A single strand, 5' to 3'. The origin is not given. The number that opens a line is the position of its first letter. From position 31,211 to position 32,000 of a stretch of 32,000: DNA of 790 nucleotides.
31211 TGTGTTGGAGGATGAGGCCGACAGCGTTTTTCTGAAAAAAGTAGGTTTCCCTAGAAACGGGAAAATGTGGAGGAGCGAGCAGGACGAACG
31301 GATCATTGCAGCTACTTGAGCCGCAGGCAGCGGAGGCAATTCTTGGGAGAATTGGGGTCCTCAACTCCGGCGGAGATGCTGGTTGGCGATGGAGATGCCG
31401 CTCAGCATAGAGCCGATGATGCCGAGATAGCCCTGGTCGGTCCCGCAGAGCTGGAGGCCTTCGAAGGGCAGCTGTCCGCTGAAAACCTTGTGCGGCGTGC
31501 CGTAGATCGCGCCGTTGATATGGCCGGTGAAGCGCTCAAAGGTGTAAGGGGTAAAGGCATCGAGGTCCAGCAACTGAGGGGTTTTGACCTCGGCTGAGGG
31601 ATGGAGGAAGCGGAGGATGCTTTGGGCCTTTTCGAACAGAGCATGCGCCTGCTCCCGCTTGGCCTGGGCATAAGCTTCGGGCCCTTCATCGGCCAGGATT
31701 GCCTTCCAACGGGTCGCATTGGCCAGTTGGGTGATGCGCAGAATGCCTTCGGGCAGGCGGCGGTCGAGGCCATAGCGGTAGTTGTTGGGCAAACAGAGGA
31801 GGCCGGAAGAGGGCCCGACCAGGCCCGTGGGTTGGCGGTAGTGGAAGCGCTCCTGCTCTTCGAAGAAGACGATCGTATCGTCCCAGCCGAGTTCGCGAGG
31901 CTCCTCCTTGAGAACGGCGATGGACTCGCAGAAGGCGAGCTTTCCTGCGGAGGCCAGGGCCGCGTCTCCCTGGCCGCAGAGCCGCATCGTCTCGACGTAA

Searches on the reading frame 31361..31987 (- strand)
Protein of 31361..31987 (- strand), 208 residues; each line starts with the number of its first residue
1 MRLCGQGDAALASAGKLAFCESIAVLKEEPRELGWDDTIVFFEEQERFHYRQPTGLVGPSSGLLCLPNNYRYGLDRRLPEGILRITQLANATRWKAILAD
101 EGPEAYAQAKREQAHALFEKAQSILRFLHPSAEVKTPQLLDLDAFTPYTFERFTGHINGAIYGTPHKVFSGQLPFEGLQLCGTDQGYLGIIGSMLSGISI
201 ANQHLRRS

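Call 28: find_encoding_contigs(protein=window:31361-31987:-, flank=10000, max_places=3)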
Protein window:31361-31987:- (208 aa): no gene with exactly this product is on record in the collection.

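Call 85: search_protein_families(library=pfam, proteins=[window:31361-31987:-], max_evalue=0.1)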
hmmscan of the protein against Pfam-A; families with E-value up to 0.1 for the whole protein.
window:31361-31987:- (208 aa): 1 family
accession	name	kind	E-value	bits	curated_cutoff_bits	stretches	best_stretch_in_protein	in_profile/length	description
PF23938.1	DUF7273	-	0.09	13.4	31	0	97-126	22-51/65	Domain of unknown function (DUF7273)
